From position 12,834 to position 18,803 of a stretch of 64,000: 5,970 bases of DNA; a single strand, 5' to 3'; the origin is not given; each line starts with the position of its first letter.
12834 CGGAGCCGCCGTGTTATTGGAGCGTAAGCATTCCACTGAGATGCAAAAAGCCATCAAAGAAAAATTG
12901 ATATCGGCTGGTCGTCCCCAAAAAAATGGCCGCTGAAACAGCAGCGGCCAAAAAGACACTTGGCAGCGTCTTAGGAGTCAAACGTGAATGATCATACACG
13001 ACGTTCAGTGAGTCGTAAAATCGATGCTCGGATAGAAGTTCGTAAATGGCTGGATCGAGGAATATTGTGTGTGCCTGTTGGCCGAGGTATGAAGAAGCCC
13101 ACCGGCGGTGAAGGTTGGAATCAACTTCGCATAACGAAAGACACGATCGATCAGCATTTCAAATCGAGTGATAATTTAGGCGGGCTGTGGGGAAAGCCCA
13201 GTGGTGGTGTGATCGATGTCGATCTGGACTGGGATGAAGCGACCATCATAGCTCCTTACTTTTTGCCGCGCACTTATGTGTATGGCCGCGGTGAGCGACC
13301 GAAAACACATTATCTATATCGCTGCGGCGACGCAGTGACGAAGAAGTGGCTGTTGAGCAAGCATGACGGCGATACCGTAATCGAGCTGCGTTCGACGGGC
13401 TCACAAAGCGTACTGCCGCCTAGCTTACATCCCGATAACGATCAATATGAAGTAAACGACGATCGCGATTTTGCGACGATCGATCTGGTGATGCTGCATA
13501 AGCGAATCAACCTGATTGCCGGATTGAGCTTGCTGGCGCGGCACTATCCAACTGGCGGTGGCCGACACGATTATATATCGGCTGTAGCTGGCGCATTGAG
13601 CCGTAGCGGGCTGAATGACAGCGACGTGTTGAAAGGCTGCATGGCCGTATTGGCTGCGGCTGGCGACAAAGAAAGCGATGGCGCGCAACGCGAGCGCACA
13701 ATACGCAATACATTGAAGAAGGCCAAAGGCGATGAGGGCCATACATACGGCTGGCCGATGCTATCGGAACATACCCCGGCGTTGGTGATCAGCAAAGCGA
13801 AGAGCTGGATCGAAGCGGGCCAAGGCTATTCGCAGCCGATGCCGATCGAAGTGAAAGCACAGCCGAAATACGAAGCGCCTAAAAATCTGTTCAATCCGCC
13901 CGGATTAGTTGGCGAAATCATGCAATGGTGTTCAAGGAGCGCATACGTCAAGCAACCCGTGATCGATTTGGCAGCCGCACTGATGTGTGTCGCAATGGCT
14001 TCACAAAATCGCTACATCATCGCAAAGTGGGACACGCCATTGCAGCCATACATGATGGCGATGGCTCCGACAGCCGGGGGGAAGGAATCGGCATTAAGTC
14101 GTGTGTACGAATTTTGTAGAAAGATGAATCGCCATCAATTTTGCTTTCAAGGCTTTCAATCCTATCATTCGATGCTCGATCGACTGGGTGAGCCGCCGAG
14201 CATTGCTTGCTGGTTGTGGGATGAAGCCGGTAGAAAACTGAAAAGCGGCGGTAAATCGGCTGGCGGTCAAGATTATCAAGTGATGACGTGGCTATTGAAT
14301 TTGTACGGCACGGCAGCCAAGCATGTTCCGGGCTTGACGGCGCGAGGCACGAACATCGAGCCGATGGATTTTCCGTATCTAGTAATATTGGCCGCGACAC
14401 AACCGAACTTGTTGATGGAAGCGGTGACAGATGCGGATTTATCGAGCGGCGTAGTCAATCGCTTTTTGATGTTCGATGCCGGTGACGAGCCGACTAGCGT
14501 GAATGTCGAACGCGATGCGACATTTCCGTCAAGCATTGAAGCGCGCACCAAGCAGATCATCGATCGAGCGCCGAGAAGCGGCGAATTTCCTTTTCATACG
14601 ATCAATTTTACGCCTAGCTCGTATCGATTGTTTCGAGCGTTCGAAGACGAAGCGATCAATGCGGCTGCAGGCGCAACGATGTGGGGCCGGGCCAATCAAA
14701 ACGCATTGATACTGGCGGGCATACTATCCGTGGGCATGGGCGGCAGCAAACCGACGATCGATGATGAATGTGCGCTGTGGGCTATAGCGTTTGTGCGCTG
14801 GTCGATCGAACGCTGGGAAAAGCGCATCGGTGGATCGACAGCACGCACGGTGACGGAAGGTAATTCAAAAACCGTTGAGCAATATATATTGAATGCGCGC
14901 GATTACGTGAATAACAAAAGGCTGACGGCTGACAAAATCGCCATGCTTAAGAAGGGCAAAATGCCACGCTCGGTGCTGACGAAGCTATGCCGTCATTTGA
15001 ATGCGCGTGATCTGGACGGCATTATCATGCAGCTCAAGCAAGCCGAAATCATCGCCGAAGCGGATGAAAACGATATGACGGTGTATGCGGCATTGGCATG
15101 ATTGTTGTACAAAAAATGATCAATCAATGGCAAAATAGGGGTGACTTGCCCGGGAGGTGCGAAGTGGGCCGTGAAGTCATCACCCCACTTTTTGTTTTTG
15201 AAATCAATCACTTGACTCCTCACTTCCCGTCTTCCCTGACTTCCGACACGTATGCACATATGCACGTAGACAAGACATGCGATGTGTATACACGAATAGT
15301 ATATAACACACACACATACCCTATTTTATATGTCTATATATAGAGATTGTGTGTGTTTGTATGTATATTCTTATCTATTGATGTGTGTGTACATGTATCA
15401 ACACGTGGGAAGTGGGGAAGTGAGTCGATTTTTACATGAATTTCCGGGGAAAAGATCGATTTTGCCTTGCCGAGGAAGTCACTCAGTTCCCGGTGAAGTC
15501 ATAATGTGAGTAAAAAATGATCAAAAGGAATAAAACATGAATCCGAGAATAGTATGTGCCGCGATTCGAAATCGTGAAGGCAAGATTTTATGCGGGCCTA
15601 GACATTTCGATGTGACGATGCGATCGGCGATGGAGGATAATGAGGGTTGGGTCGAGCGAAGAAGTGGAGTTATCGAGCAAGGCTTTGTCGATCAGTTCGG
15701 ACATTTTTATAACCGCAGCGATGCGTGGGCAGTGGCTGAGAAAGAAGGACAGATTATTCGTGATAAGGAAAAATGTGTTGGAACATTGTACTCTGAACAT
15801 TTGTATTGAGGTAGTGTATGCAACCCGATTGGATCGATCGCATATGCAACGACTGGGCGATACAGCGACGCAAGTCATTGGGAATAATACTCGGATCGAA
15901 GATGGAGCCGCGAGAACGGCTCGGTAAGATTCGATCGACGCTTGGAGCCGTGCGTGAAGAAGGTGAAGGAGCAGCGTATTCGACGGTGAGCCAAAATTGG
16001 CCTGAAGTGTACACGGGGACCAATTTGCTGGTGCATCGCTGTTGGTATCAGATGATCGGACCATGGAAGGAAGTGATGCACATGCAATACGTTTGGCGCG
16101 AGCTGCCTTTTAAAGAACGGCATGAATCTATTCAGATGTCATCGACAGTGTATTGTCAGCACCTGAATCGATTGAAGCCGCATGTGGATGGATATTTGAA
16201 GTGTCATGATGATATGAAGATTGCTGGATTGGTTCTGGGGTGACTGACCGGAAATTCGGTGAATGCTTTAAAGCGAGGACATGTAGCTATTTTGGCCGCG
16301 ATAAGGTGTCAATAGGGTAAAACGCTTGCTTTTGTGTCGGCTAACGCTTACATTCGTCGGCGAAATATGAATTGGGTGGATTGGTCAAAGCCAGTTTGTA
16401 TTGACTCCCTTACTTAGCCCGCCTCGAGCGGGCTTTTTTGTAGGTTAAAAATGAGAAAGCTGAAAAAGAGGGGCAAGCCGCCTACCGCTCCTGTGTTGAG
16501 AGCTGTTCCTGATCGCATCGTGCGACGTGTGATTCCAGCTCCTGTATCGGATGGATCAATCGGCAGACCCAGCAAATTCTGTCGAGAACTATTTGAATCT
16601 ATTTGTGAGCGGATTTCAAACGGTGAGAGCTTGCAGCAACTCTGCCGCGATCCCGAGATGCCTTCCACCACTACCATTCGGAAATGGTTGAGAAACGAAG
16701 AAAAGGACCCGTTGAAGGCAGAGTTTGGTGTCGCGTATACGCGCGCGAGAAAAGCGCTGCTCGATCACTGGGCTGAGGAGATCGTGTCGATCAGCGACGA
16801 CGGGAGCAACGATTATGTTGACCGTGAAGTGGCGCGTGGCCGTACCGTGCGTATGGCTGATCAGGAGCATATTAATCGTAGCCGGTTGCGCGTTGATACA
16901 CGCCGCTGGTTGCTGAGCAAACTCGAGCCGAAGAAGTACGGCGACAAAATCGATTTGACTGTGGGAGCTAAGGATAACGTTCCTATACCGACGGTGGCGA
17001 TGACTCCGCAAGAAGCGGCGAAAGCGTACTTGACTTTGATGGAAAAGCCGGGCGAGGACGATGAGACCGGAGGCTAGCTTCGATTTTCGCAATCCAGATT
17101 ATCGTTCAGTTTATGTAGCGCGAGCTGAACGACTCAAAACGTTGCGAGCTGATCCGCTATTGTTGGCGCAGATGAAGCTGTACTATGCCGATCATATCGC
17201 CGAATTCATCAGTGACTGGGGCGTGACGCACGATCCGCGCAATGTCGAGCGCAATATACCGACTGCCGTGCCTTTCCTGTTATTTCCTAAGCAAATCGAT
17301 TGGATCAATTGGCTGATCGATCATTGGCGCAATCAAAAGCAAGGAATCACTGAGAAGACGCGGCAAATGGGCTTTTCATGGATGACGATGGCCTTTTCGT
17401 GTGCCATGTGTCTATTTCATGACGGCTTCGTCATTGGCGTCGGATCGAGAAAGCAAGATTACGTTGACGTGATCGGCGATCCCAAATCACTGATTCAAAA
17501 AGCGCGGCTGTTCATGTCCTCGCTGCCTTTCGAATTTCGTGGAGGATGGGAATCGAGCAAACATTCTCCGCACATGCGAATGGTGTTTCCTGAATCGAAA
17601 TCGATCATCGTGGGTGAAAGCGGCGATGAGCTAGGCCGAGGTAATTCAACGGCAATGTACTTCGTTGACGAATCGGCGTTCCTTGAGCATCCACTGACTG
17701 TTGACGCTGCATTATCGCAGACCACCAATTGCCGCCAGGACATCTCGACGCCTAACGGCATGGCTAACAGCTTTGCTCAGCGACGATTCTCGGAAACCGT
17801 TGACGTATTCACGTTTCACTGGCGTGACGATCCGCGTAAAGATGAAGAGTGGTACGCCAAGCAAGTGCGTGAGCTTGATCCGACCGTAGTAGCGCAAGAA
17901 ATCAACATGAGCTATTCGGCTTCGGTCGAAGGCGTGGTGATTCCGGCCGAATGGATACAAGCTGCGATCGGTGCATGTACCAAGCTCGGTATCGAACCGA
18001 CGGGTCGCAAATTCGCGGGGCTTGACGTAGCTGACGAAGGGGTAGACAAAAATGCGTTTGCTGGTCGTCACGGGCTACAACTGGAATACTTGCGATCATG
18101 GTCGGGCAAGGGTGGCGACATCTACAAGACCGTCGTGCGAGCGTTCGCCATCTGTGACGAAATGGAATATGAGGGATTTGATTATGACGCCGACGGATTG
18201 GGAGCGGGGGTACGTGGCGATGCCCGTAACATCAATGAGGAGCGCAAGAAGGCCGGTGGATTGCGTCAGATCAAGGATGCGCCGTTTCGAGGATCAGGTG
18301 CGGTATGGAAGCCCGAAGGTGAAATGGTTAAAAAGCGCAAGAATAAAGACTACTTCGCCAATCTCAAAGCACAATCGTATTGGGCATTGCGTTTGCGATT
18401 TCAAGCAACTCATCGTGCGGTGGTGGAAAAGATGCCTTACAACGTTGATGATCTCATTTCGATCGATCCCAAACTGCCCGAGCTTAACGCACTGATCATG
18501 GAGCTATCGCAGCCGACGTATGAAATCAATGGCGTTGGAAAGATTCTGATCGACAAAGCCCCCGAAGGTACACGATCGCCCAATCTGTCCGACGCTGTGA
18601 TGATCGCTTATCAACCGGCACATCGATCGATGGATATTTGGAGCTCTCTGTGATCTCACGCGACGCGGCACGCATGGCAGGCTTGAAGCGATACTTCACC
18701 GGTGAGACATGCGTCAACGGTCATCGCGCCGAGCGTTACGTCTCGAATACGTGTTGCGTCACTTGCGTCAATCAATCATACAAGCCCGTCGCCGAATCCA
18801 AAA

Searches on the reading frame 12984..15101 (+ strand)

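Call 30: search_protein_families(library=phrogs, proteins=[window:12984-15101:+], max_evalue=0.001)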
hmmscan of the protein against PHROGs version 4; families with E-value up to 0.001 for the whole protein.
window:12984-15101:+ (705 aa): 4 families
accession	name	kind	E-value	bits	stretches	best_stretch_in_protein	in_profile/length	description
phrog_3022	-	DNA, RNA and nucleotide metabolism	1.5e-47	163.5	1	258-697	332-774/788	DNA primase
phrog_1156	-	DNA, RNA and nucleotide metabolism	1.7e-13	51.1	1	19-174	17-186/855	DNA primase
phrog_10514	-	DNA, RNA and nucleotide metabolism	2.7e-07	30.2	1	323-581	358-639/750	DNA primase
phrog_5311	-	DNA, RNA and nucleotide metabolism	0.00075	18.8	0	462-689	444-661/692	helicase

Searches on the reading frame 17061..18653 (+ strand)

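Call 30: search_protein_families(library=phrogs, proteins=[window:17061-18653:+], max_evalue=0.001)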
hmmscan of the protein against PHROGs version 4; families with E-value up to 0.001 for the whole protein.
window:17061-18653:+ (530 aa): 2 families
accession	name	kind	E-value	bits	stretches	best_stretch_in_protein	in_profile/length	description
phrog_2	-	head and packaging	5.4e-30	105.8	1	40-524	250-596/807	terminase large subunit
phrog_5989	-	head and packaging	3.7e-13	50.3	1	74-273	142-322/347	terminase large subunit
